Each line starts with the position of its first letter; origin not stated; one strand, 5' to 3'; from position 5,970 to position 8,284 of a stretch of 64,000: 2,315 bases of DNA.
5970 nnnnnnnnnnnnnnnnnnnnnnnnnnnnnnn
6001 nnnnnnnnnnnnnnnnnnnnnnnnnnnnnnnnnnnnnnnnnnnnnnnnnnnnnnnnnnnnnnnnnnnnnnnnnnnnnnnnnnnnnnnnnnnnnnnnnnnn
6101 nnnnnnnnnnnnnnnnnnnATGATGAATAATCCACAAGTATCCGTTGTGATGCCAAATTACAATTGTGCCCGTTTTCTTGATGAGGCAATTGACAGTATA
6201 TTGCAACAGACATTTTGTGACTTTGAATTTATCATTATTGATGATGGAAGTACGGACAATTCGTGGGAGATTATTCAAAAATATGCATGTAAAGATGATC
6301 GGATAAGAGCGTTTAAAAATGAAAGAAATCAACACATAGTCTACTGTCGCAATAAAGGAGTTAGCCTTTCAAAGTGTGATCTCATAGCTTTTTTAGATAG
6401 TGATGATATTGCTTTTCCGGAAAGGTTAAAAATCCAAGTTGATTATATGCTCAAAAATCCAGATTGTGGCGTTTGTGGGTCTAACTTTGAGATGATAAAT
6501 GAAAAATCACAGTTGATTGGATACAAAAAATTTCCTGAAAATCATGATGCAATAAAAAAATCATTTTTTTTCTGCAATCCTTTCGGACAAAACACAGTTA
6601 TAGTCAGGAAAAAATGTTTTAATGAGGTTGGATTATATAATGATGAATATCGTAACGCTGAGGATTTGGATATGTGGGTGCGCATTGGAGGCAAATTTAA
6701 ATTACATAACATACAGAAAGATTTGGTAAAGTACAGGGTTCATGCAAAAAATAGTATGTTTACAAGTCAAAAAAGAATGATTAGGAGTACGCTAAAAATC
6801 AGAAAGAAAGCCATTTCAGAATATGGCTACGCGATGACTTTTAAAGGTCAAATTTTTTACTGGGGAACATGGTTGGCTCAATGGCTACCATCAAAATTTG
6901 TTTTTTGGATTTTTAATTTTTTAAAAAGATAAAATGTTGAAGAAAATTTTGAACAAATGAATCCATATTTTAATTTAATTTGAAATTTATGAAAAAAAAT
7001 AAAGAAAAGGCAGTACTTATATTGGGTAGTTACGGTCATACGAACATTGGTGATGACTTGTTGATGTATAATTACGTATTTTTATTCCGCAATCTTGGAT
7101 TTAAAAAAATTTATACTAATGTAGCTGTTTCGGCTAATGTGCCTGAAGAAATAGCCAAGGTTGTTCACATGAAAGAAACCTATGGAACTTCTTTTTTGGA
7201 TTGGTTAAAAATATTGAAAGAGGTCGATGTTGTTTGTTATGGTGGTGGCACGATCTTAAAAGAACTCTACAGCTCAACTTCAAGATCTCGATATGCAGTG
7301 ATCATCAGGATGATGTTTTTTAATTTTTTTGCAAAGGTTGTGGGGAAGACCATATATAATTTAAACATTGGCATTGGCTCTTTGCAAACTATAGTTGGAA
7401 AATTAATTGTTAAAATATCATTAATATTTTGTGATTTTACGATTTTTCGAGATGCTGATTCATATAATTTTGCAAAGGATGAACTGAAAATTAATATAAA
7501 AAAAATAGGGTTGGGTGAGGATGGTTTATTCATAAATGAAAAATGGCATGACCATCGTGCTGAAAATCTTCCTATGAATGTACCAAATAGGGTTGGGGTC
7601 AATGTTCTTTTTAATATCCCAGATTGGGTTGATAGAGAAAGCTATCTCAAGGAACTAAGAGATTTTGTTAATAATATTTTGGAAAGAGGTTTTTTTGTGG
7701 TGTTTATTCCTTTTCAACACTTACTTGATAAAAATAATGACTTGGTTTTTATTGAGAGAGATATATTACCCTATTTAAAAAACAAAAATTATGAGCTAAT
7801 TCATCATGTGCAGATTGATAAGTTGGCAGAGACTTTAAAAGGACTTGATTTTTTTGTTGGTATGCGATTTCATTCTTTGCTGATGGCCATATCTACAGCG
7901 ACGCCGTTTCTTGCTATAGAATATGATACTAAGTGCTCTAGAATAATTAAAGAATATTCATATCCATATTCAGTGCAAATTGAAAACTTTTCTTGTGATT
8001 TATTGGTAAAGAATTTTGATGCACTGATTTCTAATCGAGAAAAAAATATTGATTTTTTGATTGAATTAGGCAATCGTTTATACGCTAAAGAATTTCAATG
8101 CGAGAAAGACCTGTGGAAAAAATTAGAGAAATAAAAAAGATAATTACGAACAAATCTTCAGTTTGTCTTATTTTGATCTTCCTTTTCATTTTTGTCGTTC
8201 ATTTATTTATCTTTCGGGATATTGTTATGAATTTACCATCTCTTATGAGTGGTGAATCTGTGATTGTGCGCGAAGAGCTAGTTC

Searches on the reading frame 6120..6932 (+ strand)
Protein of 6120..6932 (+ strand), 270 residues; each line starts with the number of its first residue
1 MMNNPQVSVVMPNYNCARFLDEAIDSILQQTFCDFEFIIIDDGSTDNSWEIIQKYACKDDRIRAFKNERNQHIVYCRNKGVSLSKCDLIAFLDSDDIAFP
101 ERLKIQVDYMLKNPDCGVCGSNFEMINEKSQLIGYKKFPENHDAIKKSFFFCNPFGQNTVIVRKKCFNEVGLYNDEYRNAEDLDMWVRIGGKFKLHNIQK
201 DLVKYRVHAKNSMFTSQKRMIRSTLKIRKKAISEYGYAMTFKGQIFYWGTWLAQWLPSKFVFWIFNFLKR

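Call 30: search_protein_families(library=pfam, proteins=[window:6120-6932:+], max_evalue=0.00001)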
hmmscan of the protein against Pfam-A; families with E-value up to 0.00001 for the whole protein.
window:6120-6932:+ (270 aa): 3 families
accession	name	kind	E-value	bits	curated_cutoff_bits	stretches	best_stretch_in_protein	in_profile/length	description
PF00535.33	Glycos_transf_2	-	2e-34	119.4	23.3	1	8-130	1-126/168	Glycosyl transferase family 2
PF10111.15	Glyco_tranf_2_2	-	1.4e-18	67.8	27.3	1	9-215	2-226/276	Glycosyltransferase like family 2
PF13641.12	Glyco_tranf_2_3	-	1.2e-10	42.3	27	1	5-132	1-132/230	Glycosyltransferase like family 2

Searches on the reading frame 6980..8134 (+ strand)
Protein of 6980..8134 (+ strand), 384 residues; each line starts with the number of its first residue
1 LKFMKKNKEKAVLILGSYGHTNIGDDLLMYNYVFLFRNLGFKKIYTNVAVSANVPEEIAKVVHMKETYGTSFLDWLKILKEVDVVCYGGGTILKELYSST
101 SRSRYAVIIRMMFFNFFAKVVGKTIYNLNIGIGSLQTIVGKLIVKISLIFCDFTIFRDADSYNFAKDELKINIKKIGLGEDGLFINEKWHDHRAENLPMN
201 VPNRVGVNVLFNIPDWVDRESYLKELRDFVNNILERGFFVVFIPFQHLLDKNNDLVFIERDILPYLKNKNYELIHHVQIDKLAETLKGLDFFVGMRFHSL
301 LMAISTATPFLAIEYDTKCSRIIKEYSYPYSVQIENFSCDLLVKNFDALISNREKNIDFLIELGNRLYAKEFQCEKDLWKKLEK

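Call 30: search_protein_families(library=pfam, proteins=[window:6980-8134:+], max_evalue=0.00001)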
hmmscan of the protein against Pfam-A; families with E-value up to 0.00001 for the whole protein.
window:6980-8134:+ (384 aa): 1 family
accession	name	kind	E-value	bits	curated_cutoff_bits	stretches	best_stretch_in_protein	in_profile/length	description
PF04230.19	PS_pyruv_trans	-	2e-25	90.7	25.3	1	22-316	1-279/280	Polysaccharide pyruvyl transferase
